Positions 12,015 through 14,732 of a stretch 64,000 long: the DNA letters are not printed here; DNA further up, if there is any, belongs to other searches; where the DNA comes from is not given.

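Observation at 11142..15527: AAA+ ATPase + 805-aa S8 subtilase pair (IetAS-like) in an AT-richer islet, next to an HNH-repeat/PD-(D/E)xK-like gene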

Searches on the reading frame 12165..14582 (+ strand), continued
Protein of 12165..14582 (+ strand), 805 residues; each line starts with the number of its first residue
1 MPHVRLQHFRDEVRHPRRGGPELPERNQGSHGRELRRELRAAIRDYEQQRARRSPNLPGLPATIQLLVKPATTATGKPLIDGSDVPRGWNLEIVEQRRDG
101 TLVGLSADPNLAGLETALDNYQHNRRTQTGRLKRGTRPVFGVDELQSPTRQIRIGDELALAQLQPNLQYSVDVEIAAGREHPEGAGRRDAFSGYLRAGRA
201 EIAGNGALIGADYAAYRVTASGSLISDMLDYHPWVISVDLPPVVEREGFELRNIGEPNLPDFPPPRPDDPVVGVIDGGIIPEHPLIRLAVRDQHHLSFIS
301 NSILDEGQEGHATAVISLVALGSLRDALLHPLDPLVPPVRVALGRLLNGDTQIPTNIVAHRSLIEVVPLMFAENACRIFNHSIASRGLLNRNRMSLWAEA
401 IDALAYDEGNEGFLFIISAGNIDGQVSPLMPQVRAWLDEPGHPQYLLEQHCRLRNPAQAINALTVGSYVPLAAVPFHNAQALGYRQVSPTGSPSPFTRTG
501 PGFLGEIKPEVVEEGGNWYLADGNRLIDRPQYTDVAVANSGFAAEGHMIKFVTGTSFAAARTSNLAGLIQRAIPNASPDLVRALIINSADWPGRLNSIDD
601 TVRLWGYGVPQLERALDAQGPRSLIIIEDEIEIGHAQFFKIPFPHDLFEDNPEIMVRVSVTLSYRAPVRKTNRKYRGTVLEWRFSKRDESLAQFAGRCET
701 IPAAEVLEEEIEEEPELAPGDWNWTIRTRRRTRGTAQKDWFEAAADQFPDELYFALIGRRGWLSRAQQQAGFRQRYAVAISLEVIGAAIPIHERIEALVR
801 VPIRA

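Call 46: find_encoding_contigs(protein=P0007, flank=10000, max_places=2)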
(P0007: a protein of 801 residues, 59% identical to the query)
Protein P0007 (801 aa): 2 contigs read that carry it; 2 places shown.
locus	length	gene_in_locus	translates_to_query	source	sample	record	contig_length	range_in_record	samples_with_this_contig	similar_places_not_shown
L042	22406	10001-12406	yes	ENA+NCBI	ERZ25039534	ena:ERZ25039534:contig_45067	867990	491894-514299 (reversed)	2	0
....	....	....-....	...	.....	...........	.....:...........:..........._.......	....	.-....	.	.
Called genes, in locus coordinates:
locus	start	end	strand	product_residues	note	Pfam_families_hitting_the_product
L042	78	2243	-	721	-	-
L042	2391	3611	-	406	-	PF05065:Phage_capsid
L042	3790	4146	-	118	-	-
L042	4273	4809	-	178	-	-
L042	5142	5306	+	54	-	-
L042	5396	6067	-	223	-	PF13643:DUF4145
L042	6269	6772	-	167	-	-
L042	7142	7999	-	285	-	PF00589:Phage_integrase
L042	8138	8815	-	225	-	PF00589:Phage_integrase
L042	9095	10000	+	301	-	PF00004:AAA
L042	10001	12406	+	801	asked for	PF00082:Peptidase_S8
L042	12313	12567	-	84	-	-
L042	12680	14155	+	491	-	-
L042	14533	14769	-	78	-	-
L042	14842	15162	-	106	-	-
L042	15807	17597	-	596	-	PF01839:FG-GAP (faint), PF13517:FG-GAP_3, PF07593:UnbV_ASPIC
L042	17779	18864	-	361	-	PF00356:LacI, PF00532:Peripla_BP_1, PF13407:Peripla_BP_4 (weak), PF13377:Peripla_BP_3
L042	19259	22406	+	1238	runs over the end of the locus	PF13620:CarboxypepD_reg, PF13715:CarbopepD_reg_2 (weak), PF22904:NOMO1-like_2nd (weak), PF25183:OMP_b-brl_4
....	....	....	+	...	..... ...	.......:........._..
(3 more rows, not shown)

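Call 47: find_encoding_contigs(protein=P0017, flank=10000, max_places=2)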
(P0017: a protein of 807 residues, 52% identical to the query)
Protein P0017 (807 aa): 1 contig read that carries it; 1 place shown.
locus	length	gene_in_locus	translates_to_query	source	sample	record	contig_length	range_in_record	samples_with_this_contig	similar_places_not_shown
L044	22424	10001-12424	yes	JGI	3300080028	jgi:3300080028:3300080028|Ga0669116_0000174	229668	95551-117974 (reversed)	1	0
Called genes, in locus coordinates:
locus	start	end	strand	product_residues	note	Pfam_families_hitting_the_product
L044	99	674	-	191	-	PF08207:EFP_N, PF01132:EFP, PF09285:Elong-fact-P_C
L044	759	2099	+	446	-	-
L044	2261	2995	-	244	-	-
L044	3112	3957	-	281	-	PF03928:HbpS-like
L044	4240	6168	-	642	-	PF01019:G_glu_transpept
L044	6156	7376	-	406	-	PF01244:Peptidase_M19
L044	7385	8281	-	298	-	-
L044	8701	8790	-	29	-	-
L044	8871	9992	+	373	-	PF00004:AAA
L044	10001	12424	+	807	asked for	PF00082:Peptidase_S8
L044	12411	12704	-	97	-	-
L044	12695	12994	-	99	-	-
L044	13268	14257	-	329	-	PF00072:Response_reg, PF14417:MEDS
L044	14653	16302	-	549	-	PF00989:PAS, PF08448:PAS_4, PF13426:PAS_9, PF07730:HisKA_3, PF02518:HATPase_c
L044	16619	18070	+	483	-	PF03237:Terminase_6N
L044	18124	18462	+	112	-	-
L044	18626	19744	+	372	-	PF00753:Lactamase_B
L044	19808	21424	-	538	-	PF00691:OmpA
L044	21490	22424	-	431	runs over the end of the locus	PF01566:Nramp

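Call 48: find_encoding_contigs(protein=P0009, flank=10000, max_places=2)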
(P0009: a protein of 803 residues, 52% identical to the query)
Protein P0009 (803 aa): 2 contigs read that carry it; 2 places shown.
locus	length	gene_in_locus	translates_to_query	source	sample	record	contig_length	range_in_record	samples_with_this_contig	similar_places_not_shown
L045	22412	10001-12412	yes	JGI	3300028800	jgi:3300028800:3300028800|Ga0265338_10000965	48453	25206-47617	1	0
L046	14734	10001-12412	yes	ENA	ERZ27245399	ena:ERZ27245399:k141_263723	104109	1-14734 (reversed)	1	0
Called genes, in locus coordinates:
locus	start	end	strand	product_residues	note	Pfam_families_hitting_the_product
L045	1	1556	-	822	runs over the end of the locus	PF01569:PAP2, PF14052:Caps_assemb_Wzi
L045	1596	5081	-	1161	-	PF02563:Poly_export, PF10531:SLBB, PF22461:SLBB_2 (weak)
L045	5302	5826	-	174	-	-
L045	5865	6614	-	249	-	-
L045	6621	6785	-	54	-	-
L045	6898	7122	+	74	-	PF00830:Ribosomal_L28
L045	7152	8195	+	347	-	PF13623:SurA_N_2, PF13624:SurA_N_3, PF09312:SurA_N, PF13145:Rotamase_2, PF13616:Rotamase_3, PF00639:Rotamase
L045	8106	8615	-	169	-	-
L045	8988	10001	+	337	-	PF00004:AAA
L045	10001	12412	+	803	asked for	PF27210:Y4kK_2nd (faint), PF00082:Peptidase_S8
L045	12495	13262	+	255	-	PF00455:DeoRC (faint), PF06026:Rib_5-P_isom_A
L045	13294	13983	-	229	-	PF03070:TENA_THI-4, PF14518:Haem_oxygenas_2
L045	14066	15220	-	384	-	PF13579:Glyco_trans_4_4 (weak), PF13439:Glyco_transf_4, PF20706:GT4-conflict, PF13692:Glyco_trans_1_4, PF00534:Glycos_transf_1, PF13524:Glyco_trans_1_2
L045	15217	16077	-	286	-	PF13489:Methyltransf_23, PF01209:Ubie_methyltran, PF13847:Methyltransf_31, PF08241:Methyltransf_11, PF08242:Methyltransf_12, PF13649:Methyltransf_25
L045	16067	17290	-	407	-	PF20706:GT4-conflict, PF00534:Glycos_transf_1, PF13524:Glyco_trans_1_2, PF13692:Glyco_trans_1_4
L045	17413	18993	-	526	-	-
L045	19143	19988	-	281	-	PF05050:Methyltransf_21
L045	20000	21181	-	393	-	PF20706:GT4-conflict (faint), PF13439:Glyco_transf_4 (weak), PF00534:Glycos_transf_1, PF13692:Glyco_trans_1_4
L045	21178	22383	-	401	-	PF13579:Glyco_trans_4_4, PF13439:Glyco_transf_4, PF00534:Glycos_transf_1, PF13692:Glyco_trans_1_4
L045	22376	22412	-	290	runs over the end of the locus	?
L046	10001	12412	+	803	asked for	PF27210:Y4kK_2nd (faint), PF00082:Peptidase_S8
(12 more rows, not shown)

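Call 49: fold_search(model_id=the predicted structure, library=pdb)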
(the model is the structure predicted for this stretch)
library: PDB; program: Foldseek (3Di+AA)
matches with E <= 10: 1227; with E <= 0.001: 250
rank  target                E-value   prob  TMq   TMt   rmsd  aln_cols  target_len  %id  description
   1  3afg_A                6.6e-18  1.00  0.31  0.46  21.5       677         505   13  Crystal structure of ProN-Tk-SP from Thermococcus kodakaraensis (released 2010-08-04)
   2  3afg_B                1.3e-17  1.00  0.31  0.46  21.6       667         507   13  Crystal structure of ProN-Tk-SP from Thermococcus kodakaraensis (released 2010-08-04)
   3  1wmd                  4.9e-15  1.00  0.37  0.65   6.5       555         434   14  Crystal Structure of alkaline serine protease KP-43 from Bacillus sp. KSM-KP43 (1.30 angstrom, 100 K) (released 2004-09-14)
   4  5fax_A                4.0e-14  1.00  0.36  0.62   7.8       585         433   15  Structure of subtilase SubHal from Bacillus halmapalus (released 2016-05-18)
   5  9ues_B                9.0e-14  1.00  0.31  0.55   8.9       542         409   13  Crystal structure of an inactive TKSP mutant in complex with the TKS propeptide (released 2026-02-18)
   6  8jmw_A                7.2e-12  1.00  0.29  0.42  11.0       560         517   12  Fibril form of serine peptidase Vpr (released 2023-12-06)
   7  3gcw_A                9.7e-12  1.00  0.27  0.46  13.0       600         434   13  PCSK9:EGFA(H306Y) (released 2009-03-03)
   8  2id4_A                1.4e-11  1.00  0.26  0.40  13.1       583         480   10  The 1.9 A structure of Kex2 in complex with an Ac-R-E-R-K-chloromethyl ketone inhibitor. (released 2007-05-01)
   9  5vlp_A                2.2e-11  1.00  0.26  0.34  21.9       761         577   11  PCSK9 complex with LDLR antagonist peptide and Fab7G7 (released 2017-08-16)
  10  6u3i_A                2.6e-11  1.00  0.26  0.34  21.9       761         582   11  Design of organo-peptides as bipartite PCSK9 antagonists (released 2020-02-05)
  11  6u2f_A                2.8e-11  1.00  0.25  0.33  22.1       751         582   11  PCSK9-Fab 7G7 complex bound to cis-1-amino-4-phenylcyclohexaneacyl-WNLK(hR)IGLLR - NH2 (released 2020-02-05)
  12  8uw8_A                3.1e-11  1.00  0.27  0.30  10.8       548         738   13  Site-one protease and SPRING (released 2024-07-10)
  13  2id4_B                3.1e-11  1.00  0.25  0.40  13.5       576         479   11  The 1.9 A structure of Kex2 in complex with an Ac-R-E-R-K-chloromethyl ketone inhibitor. (released 2007-05-01)
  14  9csd_A                5.0e-11  1.00  0.28  0.30  13.4       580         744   12  The Ectodomains of SPRING and S1P with the inhibitor PF-429242 (released 2025-04-23)
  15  1bh6                  5.3e-11  1.00  0.24  0.65   9.6       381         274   16  SUBTILISIN DY IN COMPLEX WITH THE SYNTHETIC INHIBITOR N-BENZYLOXYCARBONYL-ALA-PRO-PHE-CHLOROMETHYL KETONE (released 1998-11-04)
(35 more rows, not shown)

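Call 50: search_dna_similar(query=window:12165-14582:+, collection=plasmids, mode=protein, max_rows=25, max_evalue=0.00001)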
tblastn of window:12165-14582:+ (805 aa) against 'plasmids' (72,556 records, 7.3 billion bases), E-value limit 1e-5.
Records with a match: 480; places in all: 483; records where one place covers at least 80% of the query: 3.
Best place of each record, by identity: <60% 480.
By first word of the organism name: Klebsiella 206; Rhizobium 56; Agrobacterium 54; Bradyrhizobium 13; Enterobacter 13; Leptolyngbya 7; Rhodococcus 7; Burkholderia 6; Sphingobium 6; Sinorhizobium 6; and 63 more.
By predicted mobility (MOB-suite, as given by PLSDB): conjugative 325; non-mobilizable 130; mobilizable 25.
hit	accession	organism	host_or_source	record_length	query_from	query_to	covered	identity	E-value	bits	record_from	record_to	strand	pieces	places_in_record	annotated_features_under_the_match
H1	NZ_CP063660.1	Synechocystis sp. PCC 7339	cell culture,Tidal pool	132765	55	792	92%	26.5%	3e-44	181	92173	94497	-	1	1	S8 family peptidase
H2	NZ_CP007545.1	Synechocystis sp. PCC 6714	-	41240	47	792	93%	26.1%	2e-43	178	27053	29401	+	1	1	S8 family peptidase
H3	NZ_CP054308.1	Synechocystis sp. PCC 7338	cell culture,Tidal pool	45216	55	792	92%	26.3%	7e-44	179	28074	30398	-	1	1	S8 family peptidase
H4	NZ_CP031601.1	Roseovarius indicus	pure culture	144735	91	684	74%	26.9%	3e-28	130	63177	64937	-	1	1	S8 family peptidase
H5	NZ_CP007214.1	Burkholderia plantarii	-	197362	282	799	64%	29.9%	1e-38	163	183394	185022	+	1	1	S8 family peptidase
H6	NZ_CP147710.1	Bradyrhizobium septentrionale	-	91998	139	686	68%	27.0%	2e-31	140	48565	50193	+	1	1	S8 family peptidase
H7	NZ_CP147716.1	Bradyrhizobium sp. 27S5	-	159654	139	686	68%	27.0%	3e-31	140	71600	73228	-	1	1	S8 family peptidase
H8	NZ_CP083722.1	Bradyrhizobium sp. 41S5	Glycine max cv. AC Glengarry,Cell ...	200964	139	686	68%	26.8%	3e-31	140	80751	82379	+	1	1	S8 family peptidase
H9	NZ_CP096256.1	Bradyrhizobium barranii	Glycine max cv. AC Glengarry,Cell ...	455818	139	686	68%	26.8%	5e-31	139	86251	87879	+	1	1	S8 family peptidase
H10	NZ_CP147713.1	Bradyrhizobium septentrionale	Glycine max,cell culture,Root nodule ...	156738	139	686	68%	26.8%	6e-31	139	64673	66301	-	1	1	S8 family peptidase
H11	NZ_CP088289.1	Bradyrhizobium septentrionale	Glycine max cv. AC Glengarry,Cell ...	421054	139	686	68%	26.8%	6e-31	139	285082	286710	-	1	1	S8 family peptidase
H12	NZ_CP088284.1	Bradyrhizobium septentrionale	Glycine max cv. AC Glengarry,Cell ...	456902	139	686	68%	26.8%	6e-31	139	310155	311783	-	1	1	S8 family peptidase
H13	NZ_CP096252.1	Bradyrhizobium barranii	Glycine max cv. AC Glengarry,Cell ...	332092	139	686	68%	26.6%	1e-30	138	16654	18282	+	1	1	S8 family peptidase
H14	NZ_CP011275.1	Planctomyces sp. SH-PL62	cell culture,sugar beet rhizosphere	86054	344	799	57%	31.7%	1e-42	176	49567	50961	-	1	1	S8 family peptidase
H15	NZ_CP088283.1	Bradyrhizobium quebecense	soybean cv. AC Glengarry,Cell ...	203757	139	686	68%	26.3%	9e-31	138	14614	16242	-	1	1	S8 family peptidase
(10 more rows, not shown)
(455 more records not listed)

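Call 51: search_dna_similar(query=window:12165-14582:+, collection=phages, mode=protein, max_rows=15, max_evalue=0.00001)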
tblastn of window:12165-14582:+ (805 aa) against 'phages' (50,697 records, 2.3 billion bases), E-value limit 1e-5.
Records with a match: 4; places in all: 4; records where one place covers at least 80% of the query: 0.
Best place of each record, by identity: <60% 4.
By first word of the organism name: Bacteriophage 2; Salmonella 1; Escherichia 1.
By host as written in the record: - 2; Salmonella enterica subsp. enterica serovar Kentucky 1; Escherichia coli 1.
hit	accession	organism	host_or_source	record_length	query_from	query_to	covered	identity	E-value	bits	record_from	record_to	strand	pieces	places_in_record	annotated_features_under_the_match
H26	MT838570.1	Bacteriophage sp.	human fecal samples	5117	397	697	37%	25.4%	1e-11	75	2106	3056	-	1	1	record has no annotation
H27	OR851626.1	Salmonella phage S.Kent 1-2-1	Salmonella enterica subsp. enterica ...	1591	507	803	37%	25.1%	5e-8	62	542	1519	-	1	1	record has no annotation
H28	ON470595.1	Escherichia phage vB_EcoS-683R6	Escherichia coli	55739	377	626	31%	27.2%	1e-6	59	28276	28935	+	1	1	S8 family peptidase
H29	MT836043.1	Bacteriophage sp.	human fecal samples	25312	377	650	34%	23.7%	8e-7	59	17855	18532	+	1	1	record has no annotation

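Call 73: search_protein_families(library=phrogs, proteins=[window:12165-14582:+], max_evalue=0.01)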
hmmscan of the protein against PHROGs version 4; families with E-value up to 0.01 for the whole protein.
window:12165-14582:+ (805 aa): 2 families
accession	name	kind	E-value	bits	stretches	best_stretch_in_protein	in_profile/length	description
phrog_3964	-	unknown function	2.9e-75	255.1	1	103-800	111-758/779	-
phrog_3677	-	other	1.4e-07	30.7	1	271-617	598-853/1125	protease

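Call 89: search_protein_representatives(alignment_id=A1)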
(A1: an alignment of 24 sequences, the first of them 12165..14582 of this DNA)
Query: 24 sequences, 805 profile positions. Proteins with E-value up to 0.001 (for the whole library): 3738; up to 1e-10: 2526; up to 1e-30: 1035. The best 150 are listed.
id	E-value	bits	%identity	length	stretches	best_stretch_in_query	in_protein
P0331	0.0e+00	1105.8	-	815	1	3-804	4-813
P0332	0.0e+00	1022.3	-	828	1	1-802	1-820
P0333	1.6e-281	952.3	-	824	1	4-801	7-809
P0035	1.0e-191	655.3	-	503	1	60-546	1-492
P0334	9.9e-171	585.9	-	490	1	4-478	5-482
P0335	3.7e-133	461.6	-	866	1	12-802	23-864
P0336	2.8e-122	425.6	-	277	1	533-803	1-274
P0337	2.2e-120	419.3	-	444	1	1-373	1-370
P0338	5.5e-109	381.6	-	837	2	180-803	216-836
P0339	3.6e-108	378.9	-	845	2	186-801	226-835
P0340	4.5e-106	372.0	-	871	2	212-800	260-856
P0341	6.2e-106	371.5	-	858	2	181-800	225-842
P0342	7.8e-104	364.6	-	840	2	178-797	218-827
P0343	4.4e-103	362.1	-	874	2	214-799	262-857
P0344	5.6e-103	361.8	-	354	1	4-316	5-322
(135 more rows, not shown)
